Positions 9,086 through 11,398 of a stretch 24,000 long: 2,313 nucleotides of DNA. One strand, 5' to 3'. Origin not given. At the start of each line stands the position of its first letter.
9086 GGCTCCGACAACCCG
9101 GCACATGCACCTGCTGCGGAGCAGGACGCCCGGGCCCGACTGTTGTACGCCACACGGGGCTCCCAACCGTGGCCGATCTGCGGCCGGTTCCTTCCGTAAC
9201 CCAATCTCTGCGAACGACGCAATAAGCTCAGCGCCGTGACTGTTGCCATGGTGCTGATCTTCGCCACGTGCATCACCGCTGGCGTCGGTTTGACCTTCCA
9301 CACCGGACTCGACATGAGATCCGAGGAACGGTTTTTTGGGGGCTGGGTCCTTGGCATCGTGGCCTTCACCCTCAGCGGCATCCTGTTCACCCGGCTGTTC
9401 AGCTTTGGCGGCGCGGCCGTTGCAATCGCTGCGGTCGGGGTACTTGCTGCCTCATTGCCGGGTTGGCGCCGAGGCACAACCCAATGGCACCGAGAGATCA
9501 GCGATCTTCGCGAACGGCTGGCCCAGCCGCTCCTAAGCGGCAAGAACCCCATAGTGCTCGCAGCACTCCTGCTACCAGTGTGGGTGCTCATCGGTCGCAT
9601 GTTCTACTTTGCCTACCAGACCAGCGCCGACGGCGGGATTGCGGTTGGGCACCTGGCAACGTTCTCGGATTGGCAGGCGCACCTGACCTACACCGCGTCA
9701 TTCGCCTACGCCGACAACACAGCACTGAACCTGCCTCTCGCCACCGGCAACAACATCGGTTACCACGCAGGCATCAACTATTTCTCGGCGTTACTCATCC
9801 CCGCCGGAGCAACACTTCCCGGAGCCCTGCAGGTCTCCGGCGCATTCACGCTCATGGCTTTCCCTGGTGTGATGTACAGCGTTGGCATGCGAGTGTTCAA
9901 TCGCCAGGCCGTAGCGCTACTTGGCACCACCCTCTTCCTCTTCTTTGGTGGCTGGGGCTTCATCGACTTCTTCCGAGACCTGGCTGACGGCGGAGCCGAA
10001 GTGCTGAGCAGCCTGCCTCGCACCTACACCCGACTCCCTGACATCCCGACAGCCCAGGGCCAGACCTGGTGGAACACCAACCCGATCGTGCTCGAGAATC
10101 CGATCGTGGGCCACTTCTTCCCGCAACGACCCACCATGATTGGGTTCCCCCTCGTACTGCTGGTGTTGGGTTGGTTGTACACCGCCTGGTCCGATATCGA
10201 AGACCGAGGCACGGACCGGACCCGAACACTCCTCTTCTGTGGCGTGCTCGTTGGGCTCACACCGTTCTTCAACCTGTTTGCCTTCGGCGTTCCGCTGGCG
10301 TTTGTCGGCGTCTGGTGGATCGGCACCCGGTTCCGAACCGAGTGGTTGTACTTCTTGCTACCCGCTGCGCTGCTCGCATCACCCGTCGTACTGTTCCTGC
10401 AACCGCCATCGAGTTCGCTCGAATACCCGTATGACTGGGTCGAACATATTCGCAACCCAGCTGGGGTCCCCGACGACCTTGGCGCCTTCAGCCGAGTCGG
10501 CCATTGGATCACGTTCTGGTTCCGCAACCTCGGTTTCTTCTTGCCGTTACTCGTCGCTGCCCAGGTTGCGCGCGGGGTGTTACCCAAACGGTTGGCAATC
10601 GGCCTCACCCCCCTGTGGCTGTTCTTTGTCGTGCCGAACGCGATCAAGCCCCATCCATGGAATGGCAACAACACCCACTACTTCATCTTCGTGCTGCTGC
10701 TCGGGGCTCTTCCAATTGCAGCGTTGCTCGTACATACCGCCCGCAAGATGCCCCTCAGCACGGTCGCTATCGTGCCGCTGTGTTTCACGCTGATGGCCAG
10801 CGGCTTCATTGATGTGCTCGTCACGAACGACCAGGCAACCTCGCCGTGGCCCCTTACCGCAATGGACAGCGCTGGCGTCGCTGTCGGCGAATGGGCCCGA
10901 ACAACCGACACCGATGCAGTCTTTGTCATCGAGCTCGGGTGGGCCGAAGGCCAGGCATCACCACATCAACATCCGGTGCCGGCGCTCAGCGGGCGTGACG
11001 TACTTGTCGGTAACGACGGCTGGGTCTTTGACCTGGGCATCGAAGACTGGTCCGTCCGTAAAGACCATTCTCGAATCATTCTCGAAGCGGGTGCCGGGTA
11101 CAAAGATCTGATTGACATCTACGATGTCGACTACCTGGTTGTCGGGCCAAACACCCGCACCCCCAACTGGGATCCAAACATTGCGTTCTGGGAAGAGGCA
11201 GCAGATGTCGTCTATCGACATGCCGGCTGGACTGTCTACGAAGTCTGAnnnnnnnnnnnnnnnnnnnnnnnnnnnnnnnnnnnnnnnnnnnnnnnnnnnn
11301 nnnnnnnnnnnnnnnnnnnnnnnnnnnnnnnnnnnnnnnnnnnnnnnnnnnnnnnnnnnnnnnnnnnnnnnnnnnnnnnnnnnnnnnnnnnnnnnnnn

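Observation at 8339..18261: Cluster of three huge GT-C-like membrane proteins (YYY/DUF2298 + TIGR03663 + a third paralog) with an Rpf-like muralytic enzyme and a mycoredoxin: candidate uncharacterised envelope glycosylation/polymerisation system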

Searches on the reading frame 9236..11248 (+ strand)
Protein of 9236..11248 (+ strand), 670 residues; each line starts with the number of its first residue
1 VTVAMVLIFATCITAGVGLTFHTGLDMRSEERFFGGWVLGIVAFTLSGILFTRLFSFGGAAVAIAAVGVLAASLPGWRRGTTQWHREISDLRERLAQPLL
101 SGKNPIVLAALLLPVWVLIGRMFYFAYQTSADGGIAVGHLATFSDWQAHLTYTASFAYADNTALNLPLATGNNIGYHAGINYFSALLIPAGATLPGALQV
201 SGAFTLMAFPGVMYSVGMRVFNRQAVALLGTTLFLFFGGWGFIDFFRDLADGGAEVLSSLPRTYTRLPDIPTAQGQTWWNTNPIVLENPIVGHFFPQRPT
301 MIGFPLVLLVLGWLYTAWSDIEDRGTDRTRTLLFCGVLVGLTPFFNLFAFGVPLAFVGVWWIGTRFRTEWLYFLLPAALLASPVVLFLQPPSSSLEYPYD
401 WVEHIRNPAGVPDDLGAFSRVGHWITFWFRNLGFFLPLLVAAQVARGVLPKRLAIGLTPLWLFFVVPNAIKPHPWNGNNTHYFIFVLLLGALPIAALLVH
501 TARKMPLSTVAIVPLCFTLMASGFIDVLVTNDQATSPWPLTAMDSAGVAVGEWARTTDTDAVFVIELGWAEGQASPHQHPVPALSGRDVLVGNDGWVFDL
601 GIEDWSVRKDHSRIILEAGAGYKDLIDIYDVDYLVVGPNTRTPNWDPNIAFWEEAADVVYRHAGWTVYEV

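Call 8: search_protein_families(library=ncbifam, proteins=[window:9236-11248:+], max_evalue=0.01)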
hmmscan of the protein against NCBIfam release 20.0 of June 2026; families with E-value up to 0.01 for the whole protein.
window:9236-11248:+ (670 aa): 0 families

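Call 9: search_protein_families(library=pfam, proteins=[window:9236-11248:+], max_evalue=0.01)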
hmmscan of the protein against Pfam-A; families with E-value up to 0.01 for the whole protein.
window:9236-11248:+ (670 aa): 0 families

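Call 20: find_homologous_proteins(query=window:9236-11248:+)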
Query window:9236-11248:+ (670 aa): 73 proteins with E <= 0.001 among 8000 candidates.
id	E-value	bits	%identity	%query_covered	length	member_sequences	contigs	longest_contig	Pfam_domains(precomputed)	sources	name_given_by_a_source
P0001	0.0e+0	1532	100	99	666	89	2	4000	-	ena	-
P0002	0.0e+0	1351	86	100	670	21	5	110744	-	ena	-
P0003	0.0e+0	1328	85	99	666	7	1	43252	-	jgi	-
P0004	0.0e+0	1311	83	99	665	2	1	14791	-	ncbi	-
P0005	0.0e+0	1311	84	99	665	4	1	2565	-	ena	-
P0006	0.0e+0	1303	82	99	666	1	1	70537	-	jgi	-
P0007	0.0e+0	1301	83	99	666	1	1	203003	-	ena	-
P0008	0.0e+0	1281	82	99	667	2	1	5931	-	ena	-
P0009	0.0e+0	1254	80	99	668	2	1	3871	-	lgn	-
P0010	0.0e+0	1240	79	99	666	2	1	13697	-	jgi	-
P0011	0.0e+0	1218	75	100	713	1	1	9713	-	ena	-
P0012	0.0e+0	1211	76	100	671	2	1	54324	-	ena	-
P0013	0.0e+0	1188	74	100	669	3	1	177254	-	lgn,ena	-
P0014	0.0e+0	1187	76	100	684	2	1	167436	-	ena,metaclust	metaclust:\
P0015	0.0e+0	1155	74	100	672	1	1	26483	-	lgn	-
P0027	1.8e-294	997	67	100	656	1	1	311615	-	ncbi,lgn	ncbi:MAG: hypothetical protein AAF567_13575 [Actinomycetota bacterium]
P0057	4.5e-112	394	38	100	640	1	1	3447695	-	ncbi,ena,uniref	ncbi:hypothetical protein [Candidatus Poriferisocius sp.]|uniref:hypothetical protein n=1 Tax=Candid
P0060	1.4e-106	375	36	100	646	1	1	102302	-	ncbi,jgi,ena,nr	ncbi:MAG: hypothetical protein OEU32_08620 [Acidimicrobiia bacterium]|nr:hypothetical protein [Acidi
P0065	9.7e-77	277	32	97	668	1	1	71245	-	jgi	jgi:hypothetical protein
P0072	1.3e-12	65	25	81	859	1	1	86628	PF13946.12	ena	-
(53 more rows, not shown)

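Call 23: search_solved_structures(query=A1, max_evalue=10)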
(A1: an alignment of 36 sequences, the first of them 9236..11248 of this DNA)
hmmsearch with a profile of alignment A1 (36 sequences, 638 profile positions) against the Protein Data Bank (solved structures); distinct sequences matched with E-value up to 10: 2.
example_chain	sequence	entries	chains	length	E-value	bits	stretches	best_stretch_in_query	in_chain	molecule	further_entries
5vwn_A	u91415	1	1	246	0.45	12.1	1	576-635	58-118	Triosephosphate isomerase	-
4rcx_A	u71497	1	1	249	0.48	12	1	576-635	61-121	Triosephosphate isomerase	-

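Call 24: search_protein_families(library=pfam, alignment_id=A1, max_evalue=1)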
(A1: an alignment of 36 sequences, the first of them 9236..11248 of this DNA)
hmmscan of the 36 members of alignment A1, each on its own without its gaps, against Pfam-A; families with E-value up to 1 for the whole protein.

A. member 1, window:9236-11248:+ (670 aa): 0 families

B. families by the number of members that match (of 36 scanned): 7 families
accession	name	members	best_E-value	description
PF20604.3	DUF6798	18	4.8e-06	Domain of unknown function (DUF6798)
PF22995.2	C2CH-3rd_BIRD-IDD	3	0.28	BIRD-IDD transcription factor, third C2HC zinc finger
PF07547.18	RSD-2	2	0.27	RSD-2 N-terminal domain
PF10912.14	Glam1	1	0.038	Glia associated membrane protein glam-1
PF25471.1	TM_PetC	1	0.095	Iron-sulfur subunit PetC transmembrane anchor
PF06726.17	BC10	1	0.15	Bladder cancer-related protein BC10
PF05106.17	Phage_holin_3_1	1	0.15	Phage holin family (Lysis protein S)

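Call 25: find_encoding_contigs(protein=P0057, flank=10000, max_places=2)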
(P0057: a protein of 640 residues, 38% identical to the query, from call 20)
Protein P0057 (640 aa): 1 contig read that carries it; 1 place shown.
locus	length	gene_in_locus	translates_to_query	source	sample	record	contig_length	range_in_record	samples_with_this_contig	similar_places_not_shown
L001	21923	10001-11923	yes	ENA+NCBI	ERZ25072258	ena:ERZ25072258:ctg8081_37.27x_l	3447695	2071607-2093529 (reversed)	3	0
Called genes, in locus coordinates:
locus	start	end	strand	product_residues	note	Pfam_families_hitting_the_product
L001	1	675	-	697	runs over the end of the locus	PF02518:HATPase_c, PF00204:DNA_gyraseB, PF01751:Toprim, PF00986:DNA_gyraseB_C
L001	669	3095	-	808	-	PF00521:DNA_topoisoIV, PF03989:DNA_gyraseA_C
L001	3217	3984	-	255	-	PF00535:Glycos_transf_2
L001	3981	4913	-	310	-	PF00106:adh_short, PF13561:adh_short_C2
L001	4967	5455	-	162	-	PF13577:SnoaL_4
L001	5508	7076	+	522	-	PF00501:AMP-binding, PF13193:AMP-binding_C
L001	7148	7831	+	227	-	PF01987:AIM24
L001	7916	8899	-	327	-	PF00762:Ferrochelatase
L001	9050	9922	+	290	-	PF06737:Transglycosylas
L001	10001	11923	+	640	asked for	-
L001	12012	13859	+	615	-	PF13231:PMT_2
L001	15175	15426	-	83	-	-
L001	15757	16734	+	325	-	PF00004:AAA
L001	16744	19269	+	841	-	PF00082:Peptidase_S8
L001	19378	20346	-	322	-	PF01909:NTP_transf_2, PF18765:Polbeta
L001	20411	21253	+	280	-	PF05721:PhyH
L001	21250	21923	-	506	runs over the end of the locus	PF00884:Sulfatase, PF01663:Phosphodiest (faint), PF16347:SGSH_C (faint)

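Call 26: find_encoding_contigs(protein=P0027, flank=10000, max_places=2)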
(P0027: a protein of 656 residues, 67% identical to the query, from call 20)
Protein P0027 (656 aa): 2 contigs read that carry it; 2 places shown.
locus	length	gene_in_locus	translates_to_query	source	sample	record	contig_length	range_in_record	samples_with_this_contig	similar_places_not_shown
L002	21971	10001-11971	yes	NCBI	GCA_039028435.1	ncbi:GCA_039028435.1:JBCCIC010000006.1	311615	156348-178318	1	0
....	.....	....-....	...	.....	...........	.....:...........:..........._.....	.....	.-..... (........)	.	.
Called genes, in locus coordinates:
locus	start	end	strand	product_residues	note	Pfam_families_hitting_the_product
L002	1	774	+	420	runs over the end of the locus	PF04286:DUF445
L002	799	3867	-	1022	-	PF00675:Peptidase_M16, PF05193:Peptidase_M16_C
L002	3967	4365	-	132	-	PF28211:GlpR (weak)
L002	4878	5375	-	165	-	PF01967:MoaC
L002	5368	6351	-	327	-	PF04055:Radical_SAM, PF13353:Fer4_12 (weak), PF06463:Mob_synth_C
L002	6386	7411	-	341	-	PF00762:Ferrochelatase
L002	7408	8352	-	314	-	PF12728:HTH_17 (weak), PF02607:B12-binding_2, PF02310:B12-binding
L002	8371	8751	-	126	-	PF02467:Whib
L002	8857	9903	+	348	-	PF06737:Transglycosylas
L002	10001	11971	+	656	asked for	-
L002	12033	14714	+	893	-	PF13231:PMT_2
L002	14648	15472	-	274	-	-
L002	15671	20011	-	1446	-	PF13231:PMT_2 (weak), PF10060:DUF2298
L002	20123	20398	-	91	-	PF00462:Glutaredoxin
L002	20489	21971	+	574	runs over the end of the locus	PF00005:ABC_tran, PF02463:SMC_N (faint), PF03193:RsgA_GTPase (faint), PF13175:AAA_15 (faint), PF13304:AAA_21 (weak), PF12848:ABC_tran_Xtn (weak), PF00005:ABC_tran, PF16326:ABC_tran_CTD (weak), +4 more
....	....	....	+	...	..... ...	-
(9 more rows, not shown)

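Call 27: find_encoding_contigs(protein=P0065, flank=10000, max_places=2)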
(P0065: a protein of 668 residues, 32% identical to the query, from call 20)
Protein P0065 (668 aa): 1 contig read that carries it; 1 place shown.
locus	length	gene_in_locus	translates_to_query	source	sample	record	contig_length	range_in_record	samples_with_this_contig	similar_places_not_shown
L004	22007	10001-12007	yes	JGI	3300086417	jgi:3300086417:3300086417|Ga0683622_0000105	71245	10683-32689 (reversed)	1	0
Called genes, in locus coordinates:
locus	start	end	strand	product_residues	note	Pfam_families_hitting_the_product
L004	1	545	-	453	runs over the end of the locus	PF00202:Aminotran_3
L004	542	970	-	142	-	PF22636:FlK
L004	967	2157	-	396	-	PF02771:Acyl-CoA_dh_N, PF02770:Acyl-CoA_dh_M, PF00441:Acyl-CoA_dh_1, PF08028:Acyl-CoA_dh_2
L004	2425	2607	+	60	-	PF00109:ketoacyl-synt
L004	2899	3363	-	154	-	PF12867:DinB_2, PF11716:MDMPI_N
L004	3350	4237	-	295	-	-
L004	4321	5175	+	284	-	PF00899:ThiF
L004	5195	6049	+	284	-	PF02540:NAD_synthase (weak)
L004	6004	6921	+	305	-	PF01008:IF-2B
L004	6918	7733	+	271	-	PF01048:PNP_UDP_1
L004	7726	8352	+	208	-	-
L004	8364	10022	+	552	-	PF02366:PMT, PF13231:PMT_2 (weak), PF16192:PMT_4TMC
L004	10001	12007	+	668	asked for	-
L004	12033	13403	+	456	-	PF13231:PMT_2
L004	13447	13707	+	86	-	PF13711:DUF4160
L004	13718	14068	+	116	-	PF10387:DUF2442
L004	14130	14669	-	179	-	PF13238:AAA_18 (weak), PF13671:AAA_33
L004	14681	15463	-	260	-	PF04536:TPM_phosphatase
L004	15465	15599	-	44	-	-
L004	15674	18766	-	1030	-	PF02811:PHP, PF07733:DNA_pol3_alpha, PF17657:DNA_pol3_finger, PF14579:HHH_6, PF01336:tRNA_anti-codon (weak)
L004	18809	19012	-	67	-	-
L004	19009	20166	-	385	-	PF00817:IMS, PF11799:IMS_C (weak)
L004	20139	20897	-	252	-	PF00154:RecA_N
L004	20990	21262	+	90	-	PF11731:Cdd1 (weak), PF04994:TfoX_C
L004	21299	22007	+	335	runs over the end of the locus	PF01266:DAO, PF07992:Pyr_redox_2 (faint), PF13450:NAD_binding_8 (weak)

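Call 28: find_encoding_contigs(protein=P0060, flank=10000, max_places=2)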
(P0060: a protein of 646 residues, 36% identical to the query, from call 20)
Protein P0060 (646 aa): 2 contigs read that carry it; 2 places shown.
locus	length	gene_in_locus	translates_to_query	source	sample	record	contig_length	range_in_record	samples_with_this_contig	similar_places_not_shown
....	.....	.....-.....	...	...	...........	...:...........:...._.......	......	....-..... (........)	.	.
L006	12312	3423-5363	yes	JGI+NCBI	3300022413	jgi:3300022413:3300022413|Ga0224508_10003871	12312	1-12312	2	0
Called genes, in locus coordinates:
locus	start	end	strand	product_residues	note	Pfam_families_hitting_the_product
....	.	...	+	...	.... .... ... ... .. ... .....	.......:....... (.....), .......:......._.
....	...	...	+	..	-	-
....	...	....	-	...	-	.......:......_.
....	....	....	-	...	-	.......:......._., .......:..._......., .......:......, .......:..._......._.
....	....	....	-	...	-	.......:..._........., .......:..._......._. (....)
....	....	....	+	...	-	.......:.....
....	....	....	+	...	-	-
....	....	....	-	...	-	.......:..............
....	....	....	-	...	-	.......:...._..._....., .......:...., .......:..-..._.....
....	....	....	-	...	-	-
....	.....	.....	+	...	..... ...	-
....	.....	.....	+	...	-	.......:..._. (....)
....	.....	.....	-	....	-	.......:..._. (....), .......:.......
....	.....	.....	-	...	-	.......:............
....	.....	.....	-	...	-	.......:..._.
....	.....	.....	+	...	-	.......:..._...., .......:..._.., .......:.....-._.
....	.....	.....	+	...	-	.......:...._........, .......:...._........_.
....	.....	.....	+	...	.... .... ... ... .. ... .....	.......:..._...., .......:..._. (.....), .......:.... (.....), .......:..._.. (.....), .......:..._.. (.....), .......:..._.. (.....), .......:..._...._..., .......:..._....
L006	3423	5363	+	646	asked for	-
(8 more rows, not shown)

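Call 29: find_encoding_contigs(protein=P0072, flank=10000, max_places=2)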
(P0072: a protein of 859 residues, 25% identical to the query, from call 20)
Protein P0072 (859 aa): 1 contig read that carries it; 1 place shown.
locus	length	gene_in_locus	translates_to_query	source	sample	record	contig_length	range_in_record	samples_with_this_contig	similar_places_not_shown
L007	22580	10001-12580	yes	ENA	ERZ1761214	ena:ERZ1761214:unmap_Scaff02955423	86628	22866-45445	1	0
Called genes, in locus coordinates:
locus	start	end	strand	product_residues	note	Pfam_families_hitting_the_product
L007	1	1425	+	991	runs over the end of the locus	PF09586:YfhO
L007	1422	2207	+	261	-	PF13489:Methyltransf_23, PF13847:Methyltransf_31 (faint), PF08241:Methyltransf_11 (weak), PF13649:Methyltransf_25 (faint)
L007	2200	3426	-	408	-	PF13489:Methyltransf_23, PF13847:Methyltransf_31, PF08241:Methyltransf_11, PF08242:Methyltransf_12, PF13649:Methyltransf_25, PF16158:N_BRCA1_IG (faint)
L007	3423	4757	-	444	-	PF02353:CMAS (weak), PF13489:Methyltransf_23, PF07021:MetW, PF08241:Methyltransf_11, PF08242:Methyltransf_12, PF13649:Methyltransf_25, PF13847:Methyltransf_31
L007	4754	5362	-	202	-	-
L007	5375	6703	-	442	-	PF00534:Glycos_transf_1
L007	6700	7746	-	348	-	PF13439:Glyco_transf_4 (weak), PF00534:Glycos_transf_1, PF13692:Glyco_trans_1_4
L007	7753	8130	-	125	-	-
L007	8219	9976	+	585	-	PF02366:PMT, PF13231:PMT_2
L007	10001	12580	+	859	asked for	PF13946:DUF4214 (faint)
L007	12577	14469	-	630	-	-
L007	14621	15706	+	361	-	PF00535:Glycos_transf_2, PF13641:Glyco_tranf_2_3 (faint)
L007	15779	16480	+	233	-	PF08889:WbqC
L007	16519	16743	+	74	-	PF00550:PP-binding (weak)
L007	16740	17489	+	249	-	PF00106:adh_short, PF08659:KR, PF23441:SDR (weak), PF13561:adh_short_C2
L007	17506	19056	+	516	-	PF00501:AMP-binding, PF13193:AMP-binding_C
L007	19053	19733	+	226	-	PF25087:GMPPB_C (faint), PF25084:LbH_EIF2B (faint), PF00132:Hexapep, PF14602:Hexapep_2 (faint), PF00132:Hexapep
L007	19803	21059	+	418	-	PF13489:Methyltransf_23, PF13649:Methyltransf_25, PF13847:Methyltransf_31, PF08241:Methyltransf_11, PF08242:Methyltransf_12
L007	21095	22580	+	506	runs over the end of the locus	-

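Call 30: predict_structure(alignment_id=A1)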
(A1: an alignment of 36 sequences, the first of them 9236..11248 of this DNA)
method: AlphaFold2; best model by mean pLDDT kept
length: 670 residues; sequences in the alignment: 36
mean_pLDDT: 90.8   pTM: 0.91
mean pLDDT of the five models: 90.8, 90.4, 89.0, 88.7, 87.9
residues with pLDDT >= 90: 460; 70-90: 184; 50-70: 26; < 50: 0
segments of 3 or more residues with pLDDT < 50: none
pLDDT, mean of each block of 10 residues (from residue 1): 90 98 95 98 97 94 97 96 96 94 92 95 87 81 73 95 90 88 96 93 96 97 96 96 90 83 83 81 89 86 97 97 95 98 93 96 95 98 88 79 86 89 91 96 95 94 92 79 94 98 95 95 89 70 89 95 86 70 93 75 86 93 96 91 82 95 93
secondary structure, 60 per line:
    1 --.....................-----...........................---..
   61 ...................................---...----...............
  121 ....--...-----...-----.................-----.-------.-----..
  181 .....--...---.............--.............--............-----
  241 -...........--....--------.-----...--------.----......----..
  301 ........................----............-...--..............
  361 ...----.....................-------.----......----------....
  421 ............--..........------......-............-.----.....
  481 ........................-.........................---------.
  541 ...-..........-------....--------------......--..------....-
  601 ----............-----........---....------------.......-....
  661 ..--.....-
elements in order: H3-23 H29-55 H59-95 H106-124 E127-129 E135-137 H143-159 H179-185 H194-206 H209-221 H224-235 H242-252 H255-258 H289-294 H299-324 H329-340 H347-363 H368-388 H401-406 H417-432 H435-444 H451-456 H458-469 H476-504 H506-530 E540-543 H545-554 E562-565 H580-585 H596-599 H605-616 H622-629 E633-636 H649-655 E657-662 E665-669

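Call 33: fold_search(model_id=the predicted structure, library=pdb)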
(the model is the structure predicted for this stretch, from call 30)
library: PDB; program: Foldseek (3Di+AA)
matches with E <= 10: 316; with E <= 0.001: 10
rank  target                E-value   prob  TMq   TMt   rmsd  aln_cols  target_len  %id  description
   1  8age_A                1.0e-07  1.00  0.41  0.43  11.0       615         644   13  Structure of yeast oligosaccharylransferase complex with acceptor peptide bound (released 2022-12-07)
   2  7zlh_A                2.8e-07  1.00  0.36  0.36  14.7       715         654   11  Cryo-EM structure of C-mannosyltransferase CeDPY19, in apo state, bound to CMT2-Fab and anti-Fab nanobody (released 2023-01-11)
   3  8agb_A                7.8e-07  1.00  0.44  0.45  10.1       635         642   12  Structure of yeast oligosaccharylransferase complex with lipid-linked oligosaccharide bound (released 2022-12-07)
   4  8b6l_I                1.7e-06  1.00  0.39  0.38  14.3       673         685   11  Subtomogram average of the human Sec61-TRAP-OSTA-translocon (released 2022-12-07)
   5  6s7o_A                5.6e-06  1.00  0.46  0.47  11.7       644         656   11  Cryo-EM structure of human oligosaccharyltransferase complex OST-A (released 2019-12-18)
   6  7zlg_A                7.2e-06  1.00  0.38  0.38  15.6       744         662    9  Cryo-EM structure of C-mannosyltransferase CeDPY19, in complex with acceptor peptide and bound to CMT2-Fab and anti-Fa (released 2023-01-11)
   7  7zli_A                1.1e-05  1.00  0.39  0.40  15.9       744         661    9  Cryo-EM structure of C-mannosyltransferase CeDPY19, in complex with Dol25-P-Man and bound to CMT2-Fab and anti-Fab nan (released 2023-01-11)
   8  6gxc_A                6.4e-05  1.00  0.41  0.39  14.8       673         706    9  Bacterial oligosaccharyltransferase PglB in complex with an inhibitory peptide and a reactive lipid-linked oligosaccha (released 2018-11-14)
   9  5ogl_A                1.2e-04  1.00  0.43  0.41  14.0       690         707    9  Structure of bacterial oligosaccharyltransferase PglB in complex with an acceptor peptide and an lipid-linked oligosac (released 2017-10-25)
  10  8if8_C                1.5e-04  1.00  0.48  0.53  13.9       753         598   11  Arabinosyltransferase AftA (released 2023-05-31)
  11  8if8_B                1.1e-03  1.00  0.48  0.51  14.2       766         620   11  Arabinosyltransferase AftA (released 2023-05-31)
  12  6p25_A                1.5e-01  0.57  0.18  0.17  18.8       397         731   14  Structure of S. cerevisiae protein O-mannosyltransferase Pmt1-Pmt2 complex bound to the sugar donor and a peptide acce (released 2019-07-10)
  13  6afw_A                2.0e-01  0.07  0.10  0.10  25.7       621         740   13  Proton pyrophosphatase-T228D mutant (released 2019-04-10)
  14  6wby                  2.0e-01  0.95  0.44  0.26   9.6       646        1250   14  Single-Particle Cryo-EM Structure of Arabinofuranosyltransferase AftD from Mycobacteria, Mutant R1389S Class 2 (released 2020-05-13)
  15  6afy_A                2.5e-01  0.11  0.14  0.13  25.5       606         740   14  Proton pyrophosphatase-E225S mutant (released 2019-04-10)
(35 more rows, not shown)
